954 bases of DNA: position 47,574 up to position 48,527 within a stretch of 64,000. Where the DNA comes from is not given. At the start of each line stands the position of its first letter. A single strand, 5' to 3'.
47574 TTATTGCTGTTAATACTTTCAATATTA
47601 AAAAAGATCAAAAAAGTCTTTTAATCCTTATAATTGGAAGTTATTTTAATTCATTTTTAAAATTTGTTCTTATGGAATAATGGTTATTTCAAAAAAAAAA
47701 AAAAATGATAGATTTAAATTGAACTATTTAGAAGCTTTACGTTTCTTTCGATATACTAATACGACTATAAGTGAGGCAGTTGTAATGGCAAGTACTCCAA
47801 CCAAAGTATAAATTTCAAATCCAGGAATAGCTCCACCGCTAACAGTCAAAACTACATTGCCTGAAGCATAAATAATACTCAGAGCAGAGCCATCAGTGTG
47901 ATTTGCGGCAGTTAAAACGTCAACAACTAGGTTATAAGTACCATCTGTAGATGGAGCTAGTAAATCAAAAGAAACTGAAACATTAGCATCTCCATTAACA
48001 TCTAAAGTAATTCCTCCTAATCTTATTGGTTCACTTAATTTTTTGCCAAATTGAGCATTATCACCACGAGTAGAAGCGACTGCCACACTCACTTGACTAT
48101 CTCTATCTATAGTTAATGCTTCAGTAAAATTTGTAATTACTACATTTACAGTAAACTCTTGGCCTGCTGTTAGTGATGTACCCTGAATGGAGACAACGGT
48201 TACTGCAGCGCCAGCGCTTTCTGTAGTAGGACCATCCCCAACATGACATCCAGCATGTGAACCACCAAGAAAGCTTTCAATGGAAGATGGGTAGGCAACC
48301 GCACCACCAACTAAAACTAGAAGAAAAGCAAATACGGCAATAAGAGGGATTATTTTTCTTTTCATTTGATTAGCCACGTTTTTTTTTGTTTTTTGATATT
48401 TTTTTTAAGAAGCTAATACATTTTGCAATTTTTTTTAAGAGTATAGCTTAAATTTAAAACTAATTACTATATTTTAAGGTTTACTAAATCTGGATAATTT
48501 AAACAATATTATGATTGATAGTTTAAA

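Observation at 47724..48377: Smallest member defines a new ~150-aa exported domain (AYPS..F-x-G-x-SH-x2-CH .. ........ .. FDLLAP..Y-x-L) with a PGF-CTERM-like anchor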

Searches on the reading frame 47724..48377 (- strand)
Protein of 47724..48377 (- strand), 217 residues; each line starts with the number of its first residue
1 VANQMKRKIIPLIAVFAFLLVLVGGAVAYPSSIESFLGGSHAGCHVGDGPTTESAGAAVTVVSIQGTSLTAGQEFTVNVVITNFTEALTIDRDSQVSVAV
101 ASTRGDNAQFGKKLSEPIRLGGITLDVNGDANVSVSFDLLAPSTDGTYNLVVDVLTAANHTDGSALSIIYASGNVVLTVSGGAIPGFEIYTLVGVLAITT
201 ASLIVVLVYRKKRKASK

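Call 4: search_protein_families(library=pfam, proteins=[window:47724-48377:-], max_evalue=0.01)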
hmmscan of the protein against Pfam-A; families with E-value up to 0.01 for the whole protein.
window:47724-48377:- (217 aa): 1 family
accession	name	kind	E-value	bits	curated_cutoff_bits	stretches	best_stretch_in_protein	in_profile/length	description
PF11911.13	DUF3429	-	0.0089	16.7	39.1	1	21-93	37-113/144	Protein of unknown function (DUF3429)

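Call 6: find_homologous_proteins(query=window:47724-48377:-, max_evalue=0.001)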
Query window:47724-48377:- (217 aa): 5 proteins with E <= 0.001 among 1510 candidates.
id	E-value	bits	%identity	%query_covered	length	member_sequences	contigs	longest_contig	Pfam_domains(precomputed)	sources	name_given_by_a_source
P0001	4.2e-126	436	100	98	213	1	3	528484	-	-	-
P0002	1.6e-85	304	70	98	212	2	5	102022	-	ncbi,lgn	ncbi:MAG: hypothetical protein ACFFBZ_00260 [Promethearchaeota archaeon]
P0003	6.5e-85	302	68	98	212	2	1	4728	-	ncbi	ncbi:MAG: hypothetical protein ACFFC1_08750 [Promethearchaeota archaeon]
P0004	1.3e-81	291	69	97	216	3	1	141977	-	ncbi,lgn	ncbi:MAG: hypothetical protein ACFFBH_01990 [Promethearchaeota archaeon]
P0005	1.2e-75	272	67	93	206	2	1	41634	-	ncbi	ncbi:MAG: hypothetical protein ACFE85_06380, partial [Candidatus Hodarchaeota archaeon]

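Call 13: search_protein_families(library=ncbifam, proteins=[window:47724-48377:-], max_evalue=10)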
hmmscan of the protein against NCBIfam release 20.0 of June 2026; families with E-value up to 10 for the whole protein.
window:47724-48377:- (217 aa): 7 families
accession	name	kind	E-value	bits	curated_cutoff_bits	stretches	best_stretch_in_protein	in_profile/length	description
NF045529.2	Heimdall-CTERM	domain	0.00013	22.2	24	1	183-214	1-26/26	Heimdall-CTERM domain-containing surface protein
NF041895.1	choice_anch_V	domain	0.00021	21.4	42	1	19-159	2-135/150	choice-of-anchor V domain-containing protein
NF033507.3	Loki-CTERM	subfamily_domain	0.0039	17.4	19.9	1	184-214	1-26/27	Loki-CTERM sorting domain-containing protein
NF045846.1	MSC0882_dom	subfamily_domain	0.025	13.8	60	1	186-215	160-189/244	MSC_0882 family membrane protein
NF002196.0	PRK01060.1-1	equivalog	0.13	11.5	333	1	60-153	106-193/297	deoxyribonuclease IV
NF047374.1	CD_typeI_toxin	equivalog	0.17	12.3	60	1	192-214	5-30/51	type I toxin-antitoxin system toxin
NF050182.1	TM0026_fam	equivalog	0.52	10.8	100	1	187-214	32-59/64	TM0026 family membrane protein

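Call 33: find_encoding_contigs(protein=P0004, flank=10000, max_places=2)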
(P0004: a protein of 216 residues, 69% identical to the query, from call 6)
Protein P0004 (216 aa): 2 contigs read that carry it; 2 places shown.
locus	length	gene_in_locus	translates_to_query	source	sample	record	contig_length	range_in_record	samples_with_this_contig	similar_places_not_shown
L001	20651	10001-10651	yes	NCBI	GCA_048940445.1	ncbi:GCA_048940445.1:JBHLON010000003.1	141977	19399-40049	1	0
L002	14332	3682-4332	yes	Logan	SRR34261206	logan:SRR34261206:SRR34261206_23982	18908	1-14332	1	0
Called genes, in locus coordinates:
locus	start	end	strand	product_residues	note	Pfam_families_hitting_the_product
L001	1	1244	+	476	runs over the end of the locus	PF13646:HEAT_2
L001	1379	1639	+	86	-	-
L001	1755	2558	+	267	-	PF00142:Fer4_NifH (faint), PF01656:CbiA, PF02374:ArsA_ATPase, PF10609:ParA (weak), PF13614:AAA_31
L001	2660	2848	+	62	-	-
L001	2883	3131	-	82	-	PF01455:HupF_HypC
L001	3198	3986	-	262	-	-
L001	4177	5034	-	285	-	PF02754:CCG, PF22196:HdrB-like_C (weak)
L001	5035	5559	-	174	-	PF13237:Fer4_10 (faint), PF13183:Fer4_8, PF13187:Fer4_9 (weak), PF13484:Fer4_16, PF13534:Fer4_17 (weak)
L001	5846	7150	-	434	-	PF27537:HoxH, PF00374:NiFeSe_Hases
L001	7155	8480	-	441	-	PF01058:Oxidored_q6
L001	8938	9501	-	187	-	-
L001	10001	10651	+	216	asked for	-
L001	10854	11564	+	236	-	PF01578:Cytochrom_C_asm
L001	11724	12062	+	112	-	PF03100:CcmE (weak)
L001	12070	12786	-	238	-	PF03379:CcmB, PF12730:ABC2_membrane_4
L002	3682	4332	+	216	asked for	-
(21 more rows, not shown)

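Call 44: search_protein_families(library=ncbifam, alignment_id=A4, max_evalue=0.01)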
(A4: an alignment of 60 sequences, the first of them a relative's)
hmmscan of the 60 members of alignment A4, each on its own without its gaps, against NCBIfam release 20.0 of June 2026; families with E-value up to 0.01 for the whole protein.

A. member 1, P0001 (213 aa): 3 families
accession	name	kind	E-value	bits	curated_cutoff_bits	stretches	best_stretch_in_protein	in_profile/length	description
NF045529.2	Heimdall-CTERM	domain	0.00013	22.2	24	1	179-210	1-26/26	Heimdall-CTERM domain-containing surface protein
NF041895.1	choice_anch_V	domain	0.0002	21.4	42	1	15-155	2-135/150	choice-of-anchor V domain-containing protein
NF033507.3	Loki-CTERM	subfamily_domain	0.0039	17.4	19.9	1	180-210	1-26/27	Loki-CTERM sorting domain-containing protein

B. families by the number of members that match (of 60 scanned): 21 families
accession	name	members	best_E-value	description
NF041895.1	choice_anch_V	24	5.1e-10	choice-of-anchor V domain-containing protein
NF033507.3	Loki-CTERM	6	0.00096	Loki-CTERM sorting domain-containing protein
NF045529.2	Heimdall-CTERM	2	0.00013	Heimdall-CTERM domain-containing surface protein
NF045521.1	rhoda_near_glyco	1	1.2e-17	rhodanese homology domain-containing protein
NF006444.0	PRK08762.1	1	1.3e-16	molybdopterin-synthase adenylyltransferase MoeB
NF005902.0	PRK07878.1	1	1.6e-11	adenylyltransferase/sulfurtransferase MoeZ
NF041203.1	rhodanese_LYCAU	1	1.9e-10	rhodanese-related (seleno)protein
NF005646.0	PRK07411.1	1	1.4e-09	molybdopterin-synthase adenylyltransferase MoeB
NF001133.1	PRK00142.1-1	1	1.9e-07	oxygen-dependent tRNA uridine(34) hydroxylase TrhO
NF007627.0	PRK10287.1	1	2.9e-06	thiosulfate sulfurtransferase PspE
NF001195.0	PRK00162.1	1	6.2e-06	thiosulfate sulfurtransferase GlpE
TIGR02981.1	phageshock_pspE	1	7.1e-06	thiosulfate sulfurtransferase PspE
NF045694.1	seleno_TsoB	1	0.00019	rhodanese/DsbD fusion-like selenoprotein TsoB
NF004111.0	PRK05600.1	1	0.00029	ThiF family adenylyltransferase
NF033833.0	rhodan_ChrE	1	0.00037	rhodanese family chromate resistance protein ChrE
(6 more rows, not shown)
